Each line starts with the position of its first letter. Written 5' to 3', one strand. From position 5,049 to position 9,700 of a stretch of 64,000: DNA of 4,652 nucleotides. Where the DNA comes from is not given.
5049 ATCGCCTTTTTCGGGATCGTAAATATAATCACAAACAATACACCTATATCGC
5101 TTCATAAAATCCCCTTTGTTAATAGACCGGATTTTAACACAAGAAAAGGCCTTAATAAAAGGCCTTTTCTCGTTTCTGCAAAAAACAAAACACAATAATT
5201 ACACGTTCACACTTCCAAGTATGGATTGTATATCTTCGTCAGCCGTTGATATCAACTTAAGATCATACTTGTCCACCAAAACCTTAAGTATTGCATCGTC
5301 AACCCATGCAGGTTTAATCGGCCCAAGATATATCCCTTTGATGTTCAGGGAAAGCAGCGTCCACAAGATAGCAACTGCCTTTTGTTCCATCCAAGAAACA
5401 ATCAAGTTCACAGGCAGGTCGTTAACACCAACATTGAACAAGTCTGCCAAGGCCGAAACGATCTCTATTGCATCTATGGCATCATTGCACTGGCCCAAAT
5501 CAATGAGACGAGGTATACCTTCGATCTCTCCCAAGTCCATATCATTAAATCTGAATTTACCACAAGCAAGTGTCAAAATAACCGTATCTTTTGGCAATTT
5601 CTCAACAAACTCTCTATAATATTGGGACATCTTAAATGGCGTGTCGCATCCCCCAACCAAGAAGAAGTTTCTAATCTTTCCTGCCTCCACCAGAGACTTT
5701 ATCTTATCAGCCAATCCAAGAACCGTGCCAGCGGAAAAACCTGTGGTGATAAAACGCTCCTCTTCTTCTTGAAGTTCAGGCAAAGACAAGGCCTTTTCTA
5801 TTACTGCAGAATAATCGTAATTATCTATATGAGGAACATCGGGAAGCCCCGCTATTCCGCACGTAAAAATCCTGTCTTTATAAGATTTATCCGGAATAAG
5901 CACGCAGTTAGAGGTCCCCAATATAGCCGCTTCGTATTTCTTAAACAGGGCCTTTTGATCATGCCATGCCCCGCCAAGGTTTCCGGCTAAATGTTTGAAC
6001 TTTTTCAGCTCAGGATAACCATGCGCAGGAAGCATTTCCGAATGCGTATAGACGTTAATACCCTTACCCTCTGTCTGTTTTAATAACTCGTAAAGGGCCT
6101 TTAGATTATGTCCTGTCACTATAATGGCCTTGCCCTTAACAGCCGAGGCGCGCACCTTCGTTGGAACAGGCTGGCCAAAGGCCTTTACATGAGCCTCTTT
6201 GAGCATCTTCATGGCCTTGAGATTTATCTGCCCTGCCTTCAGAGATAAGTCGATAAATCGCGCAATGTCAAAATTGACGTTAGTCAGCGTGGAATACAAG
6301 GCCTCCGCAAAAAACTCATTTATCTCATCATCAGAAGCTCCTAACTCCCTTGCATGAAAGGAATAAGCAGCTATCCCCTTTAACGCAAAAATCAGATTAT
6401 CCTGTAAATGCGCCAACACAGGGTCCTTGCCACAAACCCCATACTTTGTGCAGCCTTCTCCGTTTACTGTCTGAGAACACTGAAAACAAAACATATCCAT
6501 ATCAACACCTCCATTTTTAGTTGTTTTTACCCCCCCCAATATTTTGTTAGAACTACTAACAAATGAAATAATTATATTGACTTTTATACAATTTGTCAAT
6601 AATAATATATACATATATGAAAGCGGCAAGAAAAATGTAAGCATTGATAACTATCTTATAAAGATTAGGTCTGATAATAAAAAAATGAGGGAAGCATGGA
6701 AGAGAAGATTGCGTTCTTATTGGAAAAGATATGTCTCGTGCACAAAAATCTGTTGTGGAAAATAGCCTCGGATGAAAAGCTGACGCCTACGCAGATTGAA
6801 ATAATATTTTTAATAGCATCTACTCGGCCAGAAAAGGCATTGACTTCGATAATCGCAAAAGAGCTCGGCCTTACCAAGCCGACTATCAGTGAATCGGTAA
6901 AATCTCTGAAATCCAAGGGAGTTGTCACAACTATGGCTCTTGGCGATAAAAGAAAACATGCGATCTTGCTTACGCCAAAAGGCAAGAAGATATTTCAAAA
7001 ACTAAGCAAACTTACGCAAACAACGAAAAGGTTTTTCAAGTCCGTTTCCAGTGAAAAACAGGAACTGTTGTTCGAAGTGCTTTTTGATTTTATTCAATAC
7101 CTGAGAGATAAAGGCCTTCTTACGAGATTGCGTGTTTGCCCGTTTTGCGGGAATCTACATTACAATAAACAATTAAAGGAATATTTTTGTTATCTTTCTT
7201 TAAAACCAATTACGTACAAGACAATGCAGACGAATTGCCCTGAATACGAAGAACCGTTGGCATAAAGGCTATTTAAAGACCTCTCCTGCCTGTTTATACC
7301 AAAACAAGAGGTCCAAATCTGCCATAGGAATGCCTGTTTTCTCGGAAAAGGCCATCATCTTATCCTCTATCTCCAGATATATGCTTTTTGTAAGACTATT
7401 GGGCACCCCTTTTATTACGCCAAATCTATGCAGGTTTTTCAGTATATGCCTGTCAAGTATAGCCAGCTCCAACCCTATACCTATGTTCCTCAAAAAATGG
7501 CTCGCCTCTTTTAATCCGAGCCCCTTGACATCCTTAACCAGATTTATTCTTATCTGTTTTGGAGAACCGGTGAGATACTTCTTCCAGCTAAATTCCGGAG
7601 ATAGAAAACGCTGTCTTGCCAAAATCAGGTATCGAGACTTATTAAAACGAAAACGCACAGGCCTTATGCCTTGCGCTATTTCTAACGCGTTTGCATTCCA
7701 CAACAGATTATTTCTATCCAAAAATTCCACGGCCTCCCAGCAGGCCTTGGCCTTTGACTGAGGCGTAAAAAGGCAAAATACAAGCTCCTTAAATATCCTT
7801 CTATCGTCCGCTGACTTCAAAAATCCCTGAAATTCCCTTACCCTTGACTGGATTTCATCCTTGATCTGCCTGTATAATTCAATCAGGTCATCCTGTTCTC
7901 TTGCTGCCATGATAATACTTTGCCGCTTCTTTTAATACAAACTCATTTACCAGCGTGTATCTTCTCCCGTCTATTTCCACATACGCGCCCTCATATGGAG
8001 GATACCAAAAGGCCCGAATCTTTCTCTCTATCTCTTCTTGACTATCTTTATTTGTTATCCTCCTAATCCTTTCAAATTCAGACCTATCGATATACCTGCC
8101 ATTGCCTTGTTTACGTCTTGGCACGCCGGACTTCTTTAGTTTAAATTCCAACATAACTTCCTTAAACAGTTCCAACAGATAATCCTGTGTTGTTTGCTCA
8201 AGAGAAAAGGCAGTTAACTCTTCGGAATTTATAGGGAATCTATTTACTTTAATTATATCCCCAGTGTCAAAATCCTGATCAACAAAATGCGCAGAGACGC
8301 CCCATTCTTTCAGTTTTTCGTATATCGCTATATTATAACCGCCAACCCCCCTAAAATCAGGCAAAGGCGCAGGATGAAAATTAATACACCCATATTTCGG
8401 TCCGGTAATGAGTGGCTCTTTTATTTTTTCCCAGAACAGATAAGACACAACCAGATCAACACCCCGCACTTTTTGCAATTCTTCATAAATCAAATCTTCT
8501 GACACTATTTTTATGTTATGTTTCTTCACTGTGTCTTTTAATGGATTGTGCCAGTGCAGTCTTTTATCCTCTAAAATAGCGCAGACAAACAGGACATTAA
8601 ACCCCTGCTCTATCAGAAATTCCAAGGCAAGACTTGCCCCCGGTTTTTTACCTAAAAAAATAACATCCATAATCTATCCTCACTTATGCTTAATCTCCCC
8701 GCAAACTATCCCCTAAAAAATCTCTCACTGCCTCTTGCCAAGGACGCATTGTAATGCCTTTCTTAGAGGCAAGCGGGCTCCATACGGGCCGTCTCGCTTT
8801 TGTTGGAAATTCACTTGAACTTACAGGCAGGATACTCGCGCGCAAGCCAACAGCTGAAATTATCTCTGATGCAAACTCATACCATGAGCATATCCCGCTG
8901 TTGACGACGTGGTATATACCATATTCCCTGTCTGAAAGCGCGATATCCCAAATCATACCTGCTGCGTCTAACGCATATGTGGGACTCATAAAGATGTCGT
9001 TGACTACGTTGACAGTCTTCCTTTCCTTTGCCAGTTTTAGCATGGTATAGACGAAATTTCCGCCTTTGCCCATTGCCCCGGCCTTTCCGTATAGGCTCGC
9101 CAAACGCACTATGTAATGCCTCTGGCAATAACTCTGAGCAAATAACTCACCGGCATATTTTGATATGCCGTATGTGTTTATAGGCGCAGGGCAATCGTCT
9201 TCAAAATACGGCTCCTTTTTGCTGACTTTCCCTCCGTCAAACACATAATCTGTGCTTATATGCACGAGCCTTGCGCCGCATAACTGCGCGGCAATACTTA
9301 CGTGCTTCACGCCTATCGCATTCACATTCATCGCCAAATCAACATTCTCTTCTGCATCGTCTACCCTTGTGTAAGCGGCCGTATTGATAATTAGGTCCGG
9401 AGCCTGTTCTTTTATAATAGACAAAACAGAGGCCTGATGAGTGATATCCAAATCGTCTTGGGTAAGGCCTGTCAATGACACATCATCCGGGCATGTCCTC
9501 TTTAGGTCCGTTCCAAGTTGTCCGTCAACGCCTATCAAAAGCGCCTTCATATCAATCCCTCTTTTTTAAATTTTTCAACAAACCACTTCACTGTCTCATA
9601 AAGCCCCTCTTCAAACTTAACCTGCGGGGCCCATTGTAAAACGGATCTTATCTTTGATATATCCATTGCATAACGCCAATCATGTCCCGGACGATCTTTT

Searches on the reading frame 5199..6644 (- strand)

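Call 79: search_protein_families(library=pfam, proteins=[window:5199-6644:-], max_evalue=0.00001)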
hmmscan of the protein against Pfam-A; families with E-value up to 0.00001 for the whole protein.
window:5199-6644:- (481 aa): 1 family
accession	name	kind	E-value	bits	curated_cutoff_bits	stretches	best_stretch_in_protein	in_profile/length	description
PF03063.25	Prismane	-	3.2e-121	405.9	27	2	110-473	141-513/513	Prismane/CO dehydrogenase family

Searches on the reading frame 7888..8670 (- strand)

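Call 79: search_protein_families(library=pfam, proteins=[window:7888-8670:-], max_evalue=0.00001)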
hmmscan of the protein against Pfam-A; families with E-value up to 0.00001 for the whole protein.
window:7888-8670:- (260 aa): 1 family
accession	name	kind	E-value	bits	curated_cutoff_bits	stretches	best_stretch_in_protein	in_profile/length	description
PF00551.24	Formyl_trans_N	-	4.5e-16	59.6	26.1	1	63-164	73-172/181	Formyl transferase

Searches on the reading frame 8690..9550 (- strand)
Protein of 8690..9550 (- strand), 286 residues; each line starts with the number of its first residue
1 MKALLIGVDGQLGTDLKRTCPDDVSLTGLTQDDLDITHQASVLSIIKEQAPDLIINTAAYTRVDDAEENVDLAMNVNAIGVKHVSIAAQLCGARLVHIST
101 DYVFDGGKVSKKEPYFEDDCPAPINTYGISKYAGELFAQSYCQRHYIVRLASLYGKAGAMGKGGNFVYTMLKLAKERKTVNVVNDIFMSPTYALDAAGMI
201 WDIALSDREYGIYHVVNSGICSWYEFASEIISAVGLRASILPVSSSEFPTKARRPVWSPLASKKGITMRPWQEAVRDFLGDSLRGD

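Call 79: search_protein_families(library=pfam, proteins=[window:8690-9550:-], max_evalue=0.00001)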
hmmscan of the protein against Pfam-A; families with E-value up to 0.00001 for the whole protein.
window:8690-9550:- (286 aa): 5 families
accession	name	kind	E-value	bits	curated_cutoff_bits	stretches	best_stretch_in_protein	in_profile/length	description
PF04321.23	RmlD_sub_bind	-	4.5e-83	279.1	27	1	1-280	1-283/287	RmlD substrate binding domain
PF01370.27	Epimerase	-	2.4e-21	76.7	20.9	1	4-185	2-204/240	NAD dependent epimerase/dehydratase family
PF16363.11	GDP_Man_Dehyd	-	3.8e-14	53.3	27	1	33-156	58-182/332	GDP-mannose 4,6 dehydratase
PF02719.21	Polysacc_synt_2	-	5e-09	36.2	20.2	1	35-102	62-130/293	Polysaccharide biosynthesis protein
PF07993.18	NAD_binding_4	-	3.7e-08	33.3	20.1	1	52-185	90-241/258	Male sterility protein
